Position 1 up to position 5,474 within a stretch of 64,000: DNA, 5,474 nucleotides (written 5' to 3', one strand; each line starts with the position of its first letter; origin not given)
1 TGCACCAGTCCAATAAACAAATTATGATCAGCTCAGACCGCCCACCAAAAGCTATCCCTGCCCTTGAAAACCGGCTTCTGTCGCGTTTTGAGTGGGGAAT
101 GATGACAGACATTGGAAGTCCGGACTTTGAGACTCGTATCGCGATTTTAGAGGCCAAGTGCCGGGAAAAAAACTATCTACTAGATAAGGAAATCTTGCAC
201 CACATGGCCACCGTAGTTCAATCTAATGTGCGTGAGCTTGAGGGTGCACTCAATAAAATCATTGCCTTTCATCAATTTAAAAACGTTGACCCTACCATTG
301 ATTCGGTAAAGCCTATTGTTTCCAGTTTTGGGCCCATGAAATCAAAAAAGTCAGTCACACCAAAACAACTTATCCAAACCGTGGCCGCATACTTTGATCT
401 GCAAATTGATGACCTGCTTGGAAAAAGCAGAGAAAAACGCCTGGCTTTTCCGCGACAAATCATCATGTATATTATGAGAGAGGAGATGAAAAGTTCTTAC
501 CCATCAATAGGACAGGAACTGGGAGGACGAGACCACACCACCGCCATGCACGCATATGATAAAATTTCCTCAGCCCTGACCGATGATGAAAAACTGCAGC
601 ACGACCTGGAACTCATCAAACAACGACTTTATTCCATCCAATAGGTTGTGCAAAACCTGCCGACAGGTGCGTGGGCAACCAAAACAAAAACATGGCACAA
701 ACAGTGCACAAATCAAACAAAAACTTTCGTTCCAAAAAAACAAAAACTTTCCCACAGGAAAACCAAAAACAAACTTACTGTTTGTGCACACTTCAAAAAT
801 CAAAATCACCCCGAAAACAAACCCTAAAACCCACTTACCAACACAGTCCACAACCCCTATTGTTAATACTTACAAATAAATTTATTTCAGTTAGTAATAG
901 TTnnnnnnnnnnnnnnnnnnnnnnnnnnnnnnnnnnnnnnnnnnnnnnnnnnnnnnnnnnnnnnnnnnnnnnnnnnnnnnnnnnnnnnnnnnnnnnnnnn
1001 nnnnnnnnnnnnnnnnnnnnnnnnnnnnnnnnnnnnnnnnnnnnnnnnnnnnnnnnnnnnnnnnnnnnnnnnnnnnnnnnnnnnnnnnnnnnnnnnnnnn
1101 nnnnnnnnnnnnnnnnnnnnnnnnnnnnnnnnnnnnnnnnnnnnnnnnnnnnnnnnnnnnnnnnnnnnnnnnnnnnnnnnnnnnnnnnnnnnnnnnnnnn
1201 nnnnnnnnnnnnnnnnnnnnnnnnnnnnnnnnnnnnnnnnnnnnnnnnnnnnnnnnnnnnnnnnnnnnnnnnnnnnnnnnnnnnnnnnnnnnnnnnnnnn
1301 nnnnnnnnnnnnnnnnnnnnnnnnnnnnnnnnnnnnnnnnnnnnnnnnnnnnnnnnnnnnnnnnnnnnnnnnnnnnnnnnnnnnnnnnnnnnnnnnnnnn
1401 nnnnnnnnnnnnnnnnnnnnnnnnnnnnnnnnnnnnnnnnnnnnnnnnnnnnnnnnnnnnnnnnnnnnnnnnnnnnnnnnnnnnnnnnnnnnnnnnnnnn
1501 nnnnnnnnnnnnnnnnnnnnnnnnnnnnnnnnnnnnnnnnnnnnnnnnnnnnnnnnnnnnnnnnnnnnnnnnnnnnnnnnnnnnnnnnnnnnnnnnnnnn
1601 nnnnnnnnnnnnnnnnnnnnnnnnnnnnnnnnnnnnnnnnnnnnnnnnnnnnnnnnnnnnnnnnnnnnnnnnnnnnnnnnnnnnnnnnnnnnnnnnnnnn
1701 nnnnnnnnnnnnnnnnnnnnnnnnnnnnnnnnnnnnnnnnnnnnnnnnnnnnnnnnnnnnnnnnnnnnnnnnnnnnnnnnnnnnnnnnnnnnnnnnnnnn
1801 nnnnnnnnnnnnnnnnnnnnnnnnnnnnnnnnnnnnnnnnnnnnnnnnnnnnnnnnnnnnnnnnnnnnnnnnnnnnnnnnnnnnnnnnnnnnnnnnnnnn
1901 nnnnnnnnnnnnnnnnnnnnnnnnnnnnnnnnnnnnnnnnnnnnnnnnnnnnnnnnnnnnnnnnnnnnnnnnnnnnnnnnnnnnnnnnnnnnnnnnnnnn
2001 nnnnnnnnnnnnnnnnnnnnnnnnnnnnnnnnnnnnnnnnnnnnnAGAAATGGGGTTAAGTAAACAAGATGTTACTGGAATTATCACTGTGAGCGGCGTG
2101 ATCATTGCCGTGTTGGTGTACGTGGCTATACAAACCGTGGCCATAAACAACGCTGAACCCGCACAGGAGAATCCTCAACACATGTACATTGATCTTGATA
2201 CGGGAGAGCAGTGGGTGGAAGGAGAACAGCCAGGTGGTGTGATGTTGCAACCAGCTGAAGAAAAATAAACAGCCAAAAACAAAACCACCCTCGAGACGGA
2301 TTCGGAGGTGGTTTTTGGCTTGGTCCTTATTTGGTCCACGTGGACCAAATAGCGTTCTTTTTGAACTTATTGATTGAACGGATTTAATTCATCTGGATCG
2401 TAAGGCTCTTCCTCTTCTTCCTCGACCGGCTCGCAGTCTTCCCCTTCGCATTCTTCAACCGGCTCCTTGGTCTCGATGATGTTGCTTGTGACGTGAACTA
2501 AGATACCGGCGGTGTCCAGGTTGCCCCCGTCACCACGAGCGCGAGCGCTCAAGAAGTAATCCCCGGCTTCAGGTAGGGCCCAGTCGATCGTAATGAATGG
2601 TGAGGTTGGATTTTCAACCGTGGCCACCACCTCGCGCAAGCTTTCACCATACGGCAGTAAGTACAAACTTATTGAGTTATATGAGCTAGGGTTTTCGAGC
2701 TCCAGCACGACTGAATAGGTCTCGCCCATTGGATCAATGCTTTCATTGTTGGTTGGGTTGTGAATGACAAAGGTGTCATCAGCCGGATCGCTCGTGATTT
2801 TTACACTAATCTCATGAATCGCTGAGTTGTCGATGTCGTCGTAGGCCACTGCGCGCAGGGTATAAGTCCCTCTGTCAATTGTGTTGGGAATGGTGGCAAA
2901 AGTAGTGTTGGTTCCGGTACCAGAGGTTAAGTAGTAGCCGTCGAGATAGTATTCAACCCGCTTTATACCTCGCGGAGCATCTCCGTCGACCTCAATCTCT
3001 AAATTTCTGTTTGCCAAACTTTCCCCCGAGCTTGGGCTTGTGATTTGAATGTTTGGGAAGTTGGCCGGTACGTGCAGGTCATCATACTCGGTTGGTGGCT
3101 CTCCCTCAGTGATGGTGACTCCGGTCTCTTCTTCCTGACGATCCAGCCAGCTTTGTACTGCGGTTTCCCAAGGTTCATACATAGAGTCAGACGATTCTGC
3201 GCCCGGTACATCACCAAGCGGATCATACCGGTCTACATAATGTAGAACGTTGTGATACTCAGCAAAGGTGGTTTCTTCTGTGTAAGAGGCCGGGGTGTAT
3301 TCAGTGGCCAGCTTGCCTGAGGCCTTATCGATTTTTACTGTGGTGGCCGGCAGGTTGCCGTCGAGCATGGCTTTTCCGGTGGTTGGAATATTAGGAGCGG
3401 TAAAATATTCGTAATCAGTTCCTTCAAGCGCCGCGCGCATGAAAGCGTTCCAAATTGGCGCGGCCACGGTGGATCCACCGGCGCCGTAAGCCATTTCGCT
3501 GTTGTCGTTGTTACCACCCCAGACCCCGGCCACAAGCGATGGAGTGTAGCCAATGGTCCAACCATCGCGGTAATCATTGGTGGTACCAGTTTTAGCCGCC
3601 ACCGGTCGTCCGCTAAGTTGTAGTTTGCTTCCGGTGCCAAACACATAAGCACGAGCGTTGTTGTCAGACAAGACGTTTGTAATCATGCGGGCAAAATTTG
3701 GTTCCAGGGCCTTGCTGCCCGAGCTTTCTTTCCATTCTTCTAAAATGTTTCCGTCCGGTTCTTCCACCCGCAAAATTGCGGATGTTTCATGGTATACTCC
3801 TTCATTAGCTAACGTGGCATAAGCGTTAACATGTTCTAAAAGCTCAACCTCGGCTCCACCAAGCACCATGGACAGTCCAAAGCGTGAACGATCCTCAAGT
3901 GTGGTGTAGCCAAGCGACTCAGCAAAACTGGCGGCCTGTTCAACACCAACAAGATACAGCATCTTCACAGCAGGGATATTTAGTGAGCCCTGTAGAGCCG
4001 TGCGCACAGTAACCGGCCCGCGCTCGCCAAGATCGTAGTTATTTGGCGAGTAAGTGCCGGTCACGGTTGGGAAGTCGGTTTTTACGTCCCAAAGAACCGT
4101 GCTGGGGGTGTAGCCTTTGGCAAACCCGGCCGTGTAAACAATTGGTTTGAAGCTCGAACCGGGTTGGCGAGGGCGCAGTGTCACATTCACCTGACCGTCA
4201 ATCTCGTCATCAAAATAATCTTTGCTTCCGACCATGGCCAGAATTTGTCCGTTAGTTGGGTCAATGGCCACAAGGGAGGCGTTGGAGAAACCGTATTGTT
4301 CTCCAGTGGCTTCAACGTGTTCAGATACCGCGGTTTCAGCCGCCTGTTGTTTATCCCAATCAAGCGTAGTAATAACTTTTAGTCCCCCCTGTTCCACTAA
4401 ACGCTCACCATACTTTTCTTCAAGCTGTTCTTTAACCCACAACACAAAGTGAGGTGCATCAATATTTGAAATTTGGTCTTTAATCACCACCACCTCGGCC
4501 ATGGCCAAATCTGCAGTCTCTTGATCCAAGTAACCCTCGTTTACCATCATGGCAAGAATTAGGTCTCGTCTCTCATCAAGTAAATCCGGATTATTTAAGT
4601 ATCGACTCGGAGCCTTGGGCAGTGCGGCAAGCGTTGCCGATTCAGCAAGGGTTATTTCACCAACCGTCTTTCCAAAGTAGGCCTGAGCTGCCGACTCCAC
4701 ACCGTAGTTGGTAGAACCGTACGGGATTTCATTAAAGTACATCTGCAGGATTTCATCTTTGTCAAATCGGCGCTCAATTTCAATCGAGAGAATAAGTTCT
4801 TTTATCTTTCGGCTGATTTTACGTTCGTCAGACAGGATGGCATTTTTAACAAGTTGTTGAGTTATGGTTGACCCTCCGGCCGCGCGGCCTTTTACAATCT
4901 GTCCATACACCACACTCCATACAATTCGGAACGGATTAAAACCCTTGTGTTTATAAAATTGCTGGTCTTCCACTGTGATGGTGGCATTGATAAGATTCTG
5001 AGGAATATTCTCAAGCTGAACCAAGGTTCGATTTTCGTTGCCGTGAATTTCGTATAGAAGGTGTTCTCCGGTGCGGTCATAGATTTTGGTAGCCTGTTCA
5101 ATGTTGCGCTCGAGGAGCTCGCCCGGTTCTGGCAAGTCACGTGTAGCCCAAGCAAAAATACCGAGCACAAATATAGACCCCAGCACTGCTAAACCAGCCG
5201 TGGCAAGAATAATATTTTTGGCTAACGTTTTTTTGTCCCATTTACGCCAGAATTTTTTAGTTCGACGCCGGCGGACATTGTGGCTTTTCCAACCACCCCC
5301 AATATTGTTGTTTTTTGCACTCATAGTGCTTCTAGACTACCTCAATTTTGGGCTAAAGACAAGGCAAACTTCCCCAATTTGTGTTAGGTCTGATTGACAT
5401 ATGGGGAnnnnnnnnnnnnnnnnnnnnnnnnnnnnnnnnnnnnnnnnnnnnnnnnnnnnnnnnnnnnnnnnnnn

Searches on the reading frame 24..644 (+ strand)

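Call 8: search_protein_families(library=pfam, proteins=[window:24-644:+], max_evalue=0.01)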
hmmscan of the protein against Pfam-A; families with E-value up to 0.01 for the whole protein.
window:24-644:+ (206 aa): 3 families
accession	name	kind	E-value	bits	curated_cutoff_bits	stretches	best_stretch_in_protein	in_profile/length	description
PF08299.17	Bac_DnaA_C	-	3.1e-26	91.6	31.5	1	114-181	2-69/69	Bacterial dnaA protein helix-turn-helix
PF00308.24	Bac_DnaA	-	3.5e-05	24.5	23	1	1-29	134-162/162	Bacterial DnaA ATPAse domain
PF22238.1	RIP_P131-like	-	0.0066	17.2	27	0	29-72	16-59/96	RIP/P131 family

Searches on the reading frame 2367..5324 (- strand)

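Call 8: search_protein_families(library=pfam, proteins=[window:2367-5324:-], max_evalue=0.01)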
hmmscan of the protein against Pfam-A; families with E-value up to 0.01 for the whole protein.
window:2367-5324:- (985 aa): 3 families
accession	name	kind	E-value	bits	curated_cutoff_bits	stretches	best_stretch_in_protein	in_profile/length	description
PF00912.28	Transgly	-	2.5e-57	193.6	27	1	89-260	4-177/178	Transglycosylase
PF00905.27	Transpeptidase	-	2.6e-22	79.8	22.1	1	350-629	2-298/299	Penicillin binding protein transpeptidase domain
PF17957.7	Big_7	-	1.8e-10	41.8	24.1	1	757-825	1-70/70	Bacterial Ig domain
